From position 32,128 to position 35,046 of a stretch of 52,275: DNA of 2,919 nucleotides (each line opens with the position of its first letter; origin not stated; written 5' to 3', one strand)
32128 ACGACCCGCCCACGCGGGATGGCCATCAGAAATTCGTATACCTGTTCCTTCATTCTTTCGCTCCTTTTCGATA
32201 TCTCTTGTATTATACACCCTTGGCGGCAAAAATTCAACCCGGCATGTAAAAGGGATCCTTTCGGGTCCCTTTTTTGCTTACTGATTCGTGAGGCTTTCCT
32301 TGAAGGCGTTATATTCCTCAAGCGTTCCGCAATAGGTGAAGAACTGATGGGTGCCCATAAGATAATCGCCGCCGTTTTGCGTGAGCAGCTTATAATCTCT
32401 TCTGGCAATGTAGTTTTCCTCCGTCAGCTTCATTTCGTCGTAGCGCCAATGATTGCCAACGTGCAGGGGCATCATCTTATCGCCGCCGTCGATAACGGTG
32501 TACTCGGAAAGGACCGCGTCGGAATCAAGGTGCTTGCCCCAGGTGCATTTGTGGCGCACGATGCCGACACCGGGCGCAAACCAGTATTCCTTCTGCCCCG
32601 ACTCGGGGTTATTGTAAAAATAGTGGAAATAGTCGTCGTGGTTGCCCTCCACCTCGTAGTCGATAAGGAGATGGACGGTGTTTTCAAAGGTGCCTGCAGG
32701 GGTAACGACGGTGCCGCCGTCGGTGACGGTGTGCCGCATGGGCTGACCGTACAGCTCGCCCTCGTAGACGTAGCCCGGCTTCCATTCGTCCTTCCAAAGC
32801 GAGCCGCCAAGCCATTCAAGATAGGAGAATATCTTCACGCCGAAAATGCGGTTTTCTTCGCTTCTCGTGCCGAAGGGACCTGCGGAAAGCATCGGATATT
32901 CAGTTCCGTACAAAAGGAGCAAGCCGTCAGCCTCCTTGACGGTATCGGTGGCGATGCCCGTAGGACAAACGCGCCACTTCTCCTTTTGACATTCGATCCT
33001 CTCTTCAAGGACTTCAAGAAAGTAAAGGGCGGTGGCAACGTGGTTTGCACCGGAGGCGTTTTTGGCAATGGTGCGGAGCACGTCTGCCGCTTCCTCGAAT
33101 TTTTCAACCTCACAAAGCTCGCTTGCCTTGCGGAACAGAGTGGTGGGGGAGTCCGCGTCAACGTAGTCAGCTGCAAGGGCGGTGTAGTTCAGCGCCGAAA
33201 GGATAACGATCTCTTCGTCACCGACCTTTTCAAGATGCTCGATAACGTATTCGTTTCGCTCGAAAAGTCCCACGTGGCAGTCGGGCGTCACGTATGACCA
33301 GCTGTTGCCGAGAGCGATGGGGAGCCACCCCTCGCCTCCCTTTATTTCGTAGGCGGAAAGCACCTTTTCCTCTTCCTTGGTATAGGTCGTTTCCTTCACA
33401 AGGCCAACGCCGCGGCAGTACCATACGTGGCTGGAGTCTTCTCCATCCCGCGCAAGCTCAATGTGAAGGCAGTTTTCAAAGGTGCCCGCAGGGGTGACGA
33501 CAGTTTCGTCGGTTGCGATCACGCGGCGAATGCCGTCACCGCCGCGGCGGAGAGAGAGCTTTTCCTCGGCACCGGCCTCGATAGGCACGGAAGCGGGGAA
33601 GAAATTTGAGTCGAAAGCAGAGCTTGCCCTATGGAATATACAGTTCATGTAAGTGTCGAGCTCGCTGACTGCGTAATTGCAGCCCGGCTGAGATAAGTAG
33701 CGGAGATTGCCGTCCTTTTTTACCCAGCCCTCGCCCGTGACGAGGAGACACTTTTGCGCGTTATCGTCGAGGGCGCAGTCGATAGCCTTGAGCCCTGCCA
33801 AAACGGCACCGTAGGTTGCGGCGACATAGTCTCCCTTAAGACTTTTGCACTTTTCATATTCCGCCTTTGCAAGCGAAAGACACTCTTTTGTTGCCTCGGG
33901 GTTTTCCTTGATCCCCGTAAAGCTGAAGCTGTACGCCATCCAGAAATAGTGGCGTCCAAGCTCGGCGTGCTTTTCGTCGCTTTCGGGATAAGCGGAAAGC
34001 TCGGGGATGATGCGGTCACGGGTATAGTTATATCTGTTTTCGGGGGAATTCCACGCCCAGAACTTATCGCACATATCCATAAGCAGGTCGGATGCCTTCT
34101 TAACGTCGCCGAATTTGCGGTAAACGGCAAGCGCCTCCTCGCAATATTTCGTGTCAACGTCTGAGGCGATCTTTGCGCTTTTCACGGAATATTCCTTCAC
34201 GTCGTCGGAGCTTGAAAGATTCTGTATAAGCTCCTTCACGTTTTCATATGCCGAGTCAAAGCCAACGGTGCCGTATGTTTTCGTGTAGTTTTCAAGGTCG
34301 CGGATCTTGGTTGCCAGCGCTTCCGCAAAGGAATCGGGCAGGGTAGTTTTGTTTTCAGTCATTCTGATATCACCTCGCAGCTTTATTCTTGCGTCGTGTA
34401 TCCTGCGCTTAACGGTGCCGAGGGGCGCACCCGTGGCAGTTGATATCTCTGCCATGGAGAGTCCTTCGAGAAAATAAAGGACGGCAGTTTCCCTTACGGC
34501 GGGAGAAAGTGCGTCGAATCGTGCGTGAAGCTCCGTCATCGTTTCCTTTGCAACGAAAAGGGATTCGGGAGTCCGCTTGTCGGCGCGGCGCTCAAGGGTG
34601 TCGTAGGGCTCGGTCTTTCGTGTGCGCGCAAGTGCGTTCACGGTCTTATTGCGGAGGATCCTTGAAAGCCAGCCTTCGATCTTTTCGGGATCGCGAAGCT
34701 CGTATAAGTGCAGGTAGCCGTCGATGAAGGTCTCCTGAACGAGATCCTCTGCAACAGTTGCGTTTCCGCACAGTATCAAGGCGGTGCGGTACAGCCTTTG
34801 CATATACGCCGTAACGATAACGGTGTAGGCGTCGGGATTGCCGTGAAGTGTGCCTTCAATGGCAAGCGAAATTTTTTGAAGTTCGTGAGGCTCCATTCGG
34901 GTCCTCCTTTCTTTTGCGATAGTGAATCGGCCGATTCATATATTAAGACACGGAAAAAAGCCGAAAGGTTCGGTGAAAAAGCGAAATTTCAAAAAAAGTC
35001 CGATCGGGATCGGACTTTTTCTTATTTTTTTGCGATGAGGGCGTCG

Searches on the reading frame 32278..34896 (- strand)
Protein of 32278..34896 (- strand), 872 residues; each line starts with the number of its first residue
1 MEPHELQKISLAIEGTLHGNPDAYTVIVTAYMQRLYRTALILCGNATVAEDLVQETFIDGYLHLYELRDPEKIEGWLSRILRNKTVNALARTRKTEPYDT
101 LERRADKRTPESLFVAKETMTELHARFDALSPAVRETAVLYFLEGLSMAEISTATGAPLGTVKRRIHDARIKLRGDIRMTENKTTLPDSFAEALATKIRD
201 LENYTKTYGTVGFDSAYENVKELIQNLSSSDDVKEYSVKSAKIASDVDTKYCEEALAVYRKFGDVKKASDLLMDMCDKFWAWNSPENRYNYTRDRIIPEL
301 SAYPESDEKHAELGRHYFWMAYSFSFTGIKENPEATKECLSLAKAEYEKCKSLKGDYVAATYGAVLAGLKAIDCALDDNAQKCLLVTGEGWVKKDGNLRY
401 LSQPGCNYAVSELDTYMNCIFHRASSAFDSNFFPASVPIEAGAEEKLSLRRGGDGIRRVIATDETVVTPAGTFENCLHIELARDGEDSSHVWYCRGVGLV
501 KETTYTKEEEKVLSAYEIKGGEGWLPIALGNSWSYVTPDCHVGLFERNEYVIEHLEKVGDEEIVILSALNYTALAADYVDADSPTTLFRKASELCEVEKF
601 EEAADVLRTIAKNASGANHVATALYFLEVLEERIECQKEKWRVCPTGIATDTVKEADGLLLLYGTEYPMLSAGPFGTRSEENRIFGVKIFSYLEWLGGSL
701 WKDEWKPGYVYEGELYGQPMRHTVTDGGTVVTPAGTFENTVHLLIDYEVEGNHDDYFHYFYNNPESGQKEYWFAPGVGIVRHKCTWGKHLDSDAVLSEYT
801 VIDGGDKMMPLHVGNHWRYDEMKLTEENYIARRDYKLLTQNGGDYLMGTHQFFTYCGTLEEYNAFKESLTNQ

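Call 44: search_protein_families(library=pfam, proteins=[window:32278-34896:-], max_evalue=0.0001)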
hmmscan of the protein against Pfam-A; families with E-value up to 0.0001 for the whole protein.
window:32278-34896:- (872 aa): 5 families
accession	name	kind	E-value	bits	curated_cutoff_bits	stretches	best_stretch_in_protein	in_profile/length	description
PF04542.20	Sigma70_r2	-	9.9e-11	41.7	24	1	28-94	2-70/71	Sigma-70 region 2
PF08281.18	Sigma70_r4_2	-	6.1e-09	35.8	25.7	1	122-173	3-54/54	Sigma-70, region 4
PF21347.3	DUF3108_like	-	8.5e-09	36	27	0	457-511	133-193/199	DUF3108-like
PF04545.22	Sigma70_r4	-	9.4e-07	28.7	24.1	1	128-174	3-49/50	Sigma-70, region 4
PF07638.17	Sigma70_ECF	-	5.4e-06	26.9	21.1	1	8-176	3-182/185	ECF sigma factor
